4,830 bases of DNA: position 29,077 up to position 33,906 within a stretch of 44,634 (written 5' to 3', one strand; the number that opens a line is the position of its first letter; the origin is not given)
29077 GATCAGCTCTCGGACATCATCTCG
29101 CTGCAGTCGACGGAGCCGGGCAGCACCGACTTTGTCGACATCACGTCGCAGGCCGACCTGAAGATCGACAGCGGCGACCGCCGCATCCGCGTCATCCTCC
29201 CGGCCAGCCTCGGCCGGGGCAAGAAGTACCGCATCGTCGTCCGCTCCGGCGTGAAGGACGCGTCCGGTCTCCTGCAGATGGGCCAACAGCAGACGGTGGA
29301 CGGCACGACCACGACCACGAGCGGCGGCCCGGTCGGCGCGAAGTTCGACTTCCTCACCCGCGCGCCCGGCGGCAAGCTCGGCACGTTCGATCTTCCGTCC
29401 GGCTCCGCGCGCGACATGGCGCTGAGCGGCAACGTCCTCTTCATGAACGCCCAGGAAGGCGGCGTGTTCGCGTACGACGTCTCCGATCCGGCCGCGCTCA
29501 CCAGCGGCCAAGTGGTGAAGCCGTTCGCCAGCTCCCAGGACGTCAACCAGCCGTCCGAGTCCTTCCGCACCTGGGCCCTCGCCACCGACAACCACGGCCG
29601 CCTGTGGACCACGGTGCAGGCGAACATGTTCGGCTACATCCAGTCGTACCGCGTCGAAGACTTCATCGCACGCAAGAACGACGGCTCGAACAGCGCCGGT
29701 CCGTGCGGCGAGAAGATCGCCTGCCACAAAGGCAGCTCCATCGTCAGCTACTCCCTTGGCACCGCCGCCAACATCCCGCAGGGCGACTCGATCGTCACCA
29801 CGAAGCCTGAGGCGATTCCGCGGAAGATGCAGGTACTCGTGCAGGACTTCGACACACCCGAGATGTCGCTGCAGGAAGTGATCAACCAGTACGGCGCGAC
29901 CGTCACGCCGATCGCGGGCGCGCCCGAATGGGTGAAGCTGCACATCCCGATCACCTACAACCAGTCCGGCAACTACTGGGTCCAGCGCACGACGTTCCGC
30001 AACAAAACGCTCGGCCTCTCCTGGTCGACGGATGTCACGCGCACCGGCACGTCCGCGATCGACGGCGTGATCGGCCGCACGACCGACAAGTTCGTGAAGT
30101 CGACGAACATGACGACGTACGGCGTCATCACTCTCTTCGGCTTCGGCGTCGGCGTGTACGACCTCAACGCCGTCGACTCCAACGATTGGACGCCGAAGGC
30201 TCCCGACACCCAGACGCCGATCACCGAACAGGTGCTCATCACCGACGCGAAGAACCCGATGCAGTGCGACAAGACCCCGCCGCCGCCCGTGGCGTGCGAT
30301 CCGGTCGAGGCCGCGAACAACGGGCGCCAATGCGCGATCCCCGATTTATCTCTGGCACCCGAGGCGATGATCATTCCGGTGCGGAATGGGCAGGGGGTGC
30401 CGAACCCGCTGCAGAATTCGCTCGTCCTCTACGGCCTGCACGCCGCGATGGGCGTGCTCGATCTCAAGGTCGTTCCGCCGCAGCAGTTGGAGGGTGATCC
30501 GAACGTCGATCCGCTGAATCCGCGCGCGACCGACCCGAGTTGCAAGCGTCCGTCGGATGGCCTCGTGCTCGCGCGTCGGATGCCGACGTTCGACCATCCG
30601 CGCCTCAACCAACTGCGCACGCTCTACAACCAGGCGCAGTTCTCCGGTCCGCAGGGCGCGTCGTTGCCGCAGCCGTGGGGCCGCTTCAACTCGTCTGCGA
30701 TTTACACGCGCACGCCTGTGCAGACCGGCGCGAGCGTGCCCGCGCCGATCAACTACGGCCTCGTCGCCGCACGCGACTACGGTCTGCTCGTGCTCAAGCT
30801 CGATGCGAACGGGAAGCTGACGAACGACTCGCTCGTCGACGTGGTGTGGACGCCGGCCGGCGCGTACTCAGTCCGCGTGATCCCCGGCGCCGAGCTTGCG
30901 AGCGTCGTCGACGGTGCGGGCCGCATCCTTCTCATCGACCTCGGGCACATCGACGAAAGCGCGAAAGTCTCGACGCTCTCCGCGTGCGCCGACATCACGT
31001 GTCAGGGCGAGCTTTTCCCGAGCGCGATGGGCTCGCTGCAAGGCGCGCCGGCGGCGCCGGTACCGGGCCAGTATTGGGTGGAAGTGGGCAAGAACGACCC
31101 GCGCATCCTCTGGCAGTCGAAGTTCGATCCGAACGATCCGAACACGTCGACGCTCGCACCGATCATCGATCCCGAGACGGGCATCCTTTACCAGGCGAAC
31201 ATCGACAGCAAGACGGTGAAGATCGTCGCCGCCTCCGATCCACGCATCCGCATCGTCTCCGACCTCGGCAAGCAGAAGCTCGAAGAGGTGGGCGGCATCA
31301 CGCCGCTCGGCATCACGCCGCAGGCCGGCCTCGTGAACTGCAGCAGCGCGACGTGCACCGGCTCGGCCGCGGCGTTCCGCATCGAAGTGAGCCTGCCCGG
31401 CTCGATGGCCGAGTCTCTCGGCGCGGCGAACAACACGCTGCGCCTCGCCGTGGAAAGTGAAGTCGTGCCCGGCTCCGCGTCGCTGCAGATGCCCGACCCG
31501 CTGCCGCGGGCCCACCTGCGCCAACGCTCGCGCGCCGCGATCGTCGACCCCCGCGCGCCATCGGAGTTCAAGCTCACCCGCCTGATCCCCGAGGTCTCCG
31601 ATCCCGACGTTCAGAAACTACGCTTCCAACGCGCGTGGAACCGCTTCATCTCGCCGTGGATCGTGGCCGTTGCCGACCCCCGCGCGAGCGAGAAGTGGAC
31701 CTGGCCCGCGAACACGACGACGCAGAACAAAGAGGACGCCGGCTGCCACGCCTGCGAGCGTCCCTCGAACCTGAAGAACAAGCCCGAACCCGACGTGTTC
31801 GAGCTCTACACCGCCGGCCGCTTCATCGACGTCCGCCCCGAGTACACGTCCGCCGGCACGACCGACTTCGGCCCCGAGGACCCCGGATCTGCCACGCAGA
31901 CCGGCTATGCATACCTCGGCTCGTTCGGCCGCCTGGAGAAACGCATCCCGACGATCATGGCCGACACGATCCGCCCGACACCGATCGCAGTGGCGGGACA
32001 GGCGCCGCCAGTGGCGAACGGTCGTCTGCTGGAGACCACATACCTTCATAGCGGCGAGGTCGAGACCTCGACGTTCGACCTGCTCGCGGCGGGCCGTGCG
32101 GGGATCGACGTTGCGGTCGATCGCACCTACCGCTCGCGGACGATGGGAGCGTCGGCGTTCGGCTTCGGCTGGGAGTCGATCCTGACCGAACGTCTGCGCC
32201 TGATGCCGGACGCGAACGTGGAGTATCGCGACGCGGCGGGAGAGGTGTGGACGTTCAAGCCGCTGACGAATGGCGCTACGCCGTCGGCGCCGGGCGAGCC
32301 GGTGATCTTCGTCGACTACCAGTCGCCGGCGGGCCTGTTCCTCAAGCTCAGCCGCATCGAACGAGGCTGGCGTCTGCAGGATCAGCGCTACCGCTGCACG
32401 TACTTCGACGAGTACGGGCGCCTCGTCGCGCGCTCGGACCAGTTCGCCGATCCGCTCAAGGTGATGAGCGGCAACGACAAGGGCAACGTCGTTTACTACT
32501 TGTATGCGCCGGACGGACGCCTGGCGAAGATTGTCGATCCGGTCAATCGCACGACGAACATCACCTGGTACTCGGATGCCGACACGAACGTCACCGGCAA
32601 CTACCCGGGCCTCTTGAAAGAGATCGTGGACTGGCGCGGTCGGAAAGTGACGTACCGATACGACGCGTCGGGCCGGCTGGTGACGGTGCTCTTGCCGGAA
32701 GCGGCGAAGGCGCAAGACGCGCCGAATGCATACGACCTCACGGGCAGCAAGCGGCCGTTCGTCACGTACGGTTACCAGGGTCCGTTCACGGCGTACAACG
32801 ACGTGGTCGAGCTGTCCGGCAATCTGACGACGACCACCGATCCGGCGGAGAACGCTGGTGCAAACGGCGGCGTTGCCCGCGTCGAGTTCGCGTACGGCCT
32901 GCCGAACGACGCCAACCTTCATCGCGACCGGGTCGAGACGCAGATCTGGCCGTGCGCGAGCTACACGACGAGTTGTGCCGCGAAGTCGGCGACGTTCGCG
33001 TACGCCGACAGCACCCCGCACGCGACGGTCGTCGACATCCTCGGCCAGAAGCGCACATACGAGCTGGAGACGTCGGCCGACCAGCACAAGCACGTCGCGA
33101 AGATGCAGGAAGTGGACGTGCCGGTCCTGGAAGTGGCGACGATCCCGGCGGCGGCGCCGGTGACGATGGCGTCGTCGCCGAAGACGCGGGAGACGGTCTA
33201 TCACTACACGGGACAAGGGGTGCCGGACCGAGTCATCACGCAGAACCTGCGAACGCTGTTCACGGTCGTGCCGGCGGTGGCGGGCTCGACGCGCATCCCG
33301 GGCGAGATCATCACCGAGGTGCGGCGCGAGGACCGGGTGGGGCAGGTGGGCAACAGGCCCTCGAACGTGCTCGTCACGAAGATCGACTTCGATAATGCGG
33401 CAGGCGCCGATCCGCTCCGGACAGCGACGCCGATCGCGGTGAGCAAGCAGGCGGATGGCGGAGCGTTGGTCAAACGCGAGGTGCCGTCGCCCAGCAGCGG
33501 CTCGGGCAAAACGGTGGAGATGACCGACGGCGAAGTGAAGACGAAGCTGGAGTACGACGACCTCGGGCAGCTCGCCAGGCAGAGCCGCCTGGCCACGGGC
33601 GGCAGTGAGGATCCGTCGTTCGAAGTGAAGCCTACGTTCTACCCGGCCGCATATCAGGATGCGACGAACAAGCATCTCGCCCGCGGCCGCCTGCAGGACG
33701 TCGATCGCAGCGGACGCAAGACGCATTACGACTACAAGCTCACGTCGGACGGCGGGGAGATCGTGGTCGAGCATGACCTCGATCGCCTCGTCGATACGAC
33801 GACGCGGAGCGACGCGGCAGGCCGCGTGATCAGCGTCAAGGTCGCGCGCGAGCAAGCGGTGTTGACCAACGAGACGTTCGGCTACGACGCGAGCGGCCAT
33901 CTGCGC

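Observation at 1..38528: Translationally coupled operon of two giant surface proteins (>4,925 aa and 7,550 aa), a small secreted protein and a toxin/immunity tip: candidate undescribed RHS delivery apparatus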

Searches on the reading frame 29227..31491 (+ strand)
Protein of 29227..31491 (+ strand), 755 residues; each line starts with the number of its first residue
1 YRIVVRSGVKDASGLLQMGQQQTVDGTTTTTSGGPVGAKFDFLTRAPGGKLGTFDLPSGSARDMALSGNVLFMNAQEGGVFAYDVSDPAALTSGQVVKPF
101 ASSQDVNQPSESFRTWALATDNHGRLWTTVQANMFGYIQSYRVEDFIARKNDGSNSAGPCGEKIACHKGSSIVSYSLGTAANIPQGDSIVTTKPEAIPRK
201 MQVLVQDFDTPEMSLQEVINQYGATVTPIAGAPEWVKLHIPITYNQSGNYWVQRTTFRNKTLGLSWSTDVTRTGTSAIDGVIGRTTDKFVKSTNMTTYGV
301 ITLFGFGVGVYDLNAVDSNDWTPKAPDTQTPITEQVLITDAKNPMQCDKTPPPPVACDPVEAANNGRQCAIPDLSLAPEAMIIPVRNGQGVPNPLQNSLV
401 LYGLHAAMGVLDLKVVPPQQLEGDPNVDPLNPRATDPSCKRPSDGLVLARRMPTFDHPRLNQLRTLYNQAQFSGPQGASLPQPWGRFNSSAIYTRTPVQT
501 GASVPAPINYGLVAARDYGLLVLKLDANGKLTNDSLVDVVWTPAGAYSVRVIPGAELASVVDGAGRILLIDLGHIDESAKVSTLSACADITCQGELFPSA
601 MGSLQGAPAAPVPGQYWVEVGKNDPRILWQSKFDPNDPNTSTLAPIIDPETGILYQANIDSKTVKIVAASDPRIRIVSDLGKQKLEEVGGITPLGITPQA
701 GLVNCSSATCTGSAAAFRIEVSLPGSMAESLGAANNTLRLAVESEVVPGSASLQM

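Call 7: search_protein_families(library=pfam, proteins=[window:29227-31491:+], max_evalue=0.01)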
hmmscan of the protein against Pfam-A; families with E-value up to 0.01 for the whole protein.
window:29227-31491:+ (755 aa): 0 families

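Call 9: search_protein_families(library=ncbifam, proteins=[window:29227-31491:+], max_evalue=0.01)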
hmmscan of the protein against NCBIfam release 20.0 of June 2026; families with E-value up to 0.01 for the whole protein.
window:29227-31491:+ (755 aa): 0 families

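Call 12: search_protein_families(library=pfam, proteins=[window:29227-31491:+], max_evalue=1)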
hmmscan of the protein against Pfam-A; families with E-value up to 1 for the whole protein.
window:29227-31491:+ (755 aa): 1 family
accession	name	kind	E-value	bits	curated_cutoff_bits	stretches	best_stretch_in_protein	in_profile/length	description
PF08309.17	LVIVD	-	0.046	13.5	20.2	1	59-92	2-35/42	LVIVD repeat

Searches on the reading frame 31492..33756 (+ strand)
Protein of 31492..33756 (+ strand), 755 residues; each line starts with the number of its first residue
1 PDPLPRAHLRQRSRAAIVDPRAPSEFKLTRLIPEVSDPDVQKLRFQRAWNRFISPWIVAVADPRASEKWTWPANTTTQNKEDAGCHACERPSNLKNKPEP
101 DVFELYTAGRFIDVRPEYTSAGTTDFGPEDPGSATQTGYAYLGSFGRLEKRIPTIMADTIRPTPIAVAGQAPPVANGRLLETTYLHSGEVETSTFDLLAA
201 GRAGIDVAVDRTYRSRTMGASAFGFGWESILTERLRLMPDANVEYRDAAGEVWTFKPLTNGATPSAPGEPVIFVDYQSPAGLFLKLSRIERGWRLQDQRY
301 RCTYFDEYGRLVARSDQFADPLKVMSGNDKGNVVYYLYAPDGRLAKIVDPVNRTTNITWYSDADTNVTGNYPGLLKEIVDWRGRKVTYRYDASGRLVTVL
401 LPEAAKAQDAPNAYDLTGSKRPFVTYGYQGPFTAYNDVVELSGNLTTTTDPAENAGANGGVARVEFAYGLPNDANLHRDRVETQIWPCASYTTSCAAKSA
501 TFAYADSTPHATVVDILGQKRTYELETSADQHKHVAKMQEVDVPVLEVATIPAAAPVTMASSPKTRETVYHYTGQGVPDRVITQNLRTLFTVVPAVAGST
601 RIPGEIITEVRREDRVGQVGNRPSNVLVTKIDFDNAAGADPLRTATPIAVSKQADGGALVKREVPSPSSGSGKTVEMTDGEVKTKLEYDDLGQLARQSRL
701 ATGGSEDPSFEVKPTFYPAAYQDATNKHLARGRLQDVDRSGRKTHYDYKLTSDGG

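Call 7: search_protein_families(library=pfam, proteins=[window:31492-33756:+], max_evalue=0.01)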
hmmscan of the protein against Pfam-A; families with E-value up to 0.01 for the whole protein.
window:31492-33756:+ (755 aa): 2 families
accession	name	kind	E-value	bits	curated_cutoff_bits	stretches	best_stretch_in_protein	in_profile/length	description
PF05593.20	RHS_repeat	-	4.8e-08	33.7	22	1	373-402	5-34/38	RHS Repeat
PF20148.4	DUF6531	-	5.1e-07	30.4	24.1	1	190-255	11-74/74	Domain of unknown function (DUF6531)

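Call 9: search_protein_families(library=ncbifam, proteins=[window:31492-33756:+], max_evalue=0.01)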
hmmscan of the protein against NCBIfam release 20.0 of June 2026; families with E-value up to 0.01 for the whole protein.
window:31492-33756:+ (755 aa): 1 family
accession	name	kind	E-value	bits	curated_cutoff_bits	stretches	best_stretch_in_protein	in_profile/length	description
TIGR01643.1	YD_repeat_2x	repeat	0.00012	22.5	15.8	0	382-402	14-34/42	YD repeat-containing protein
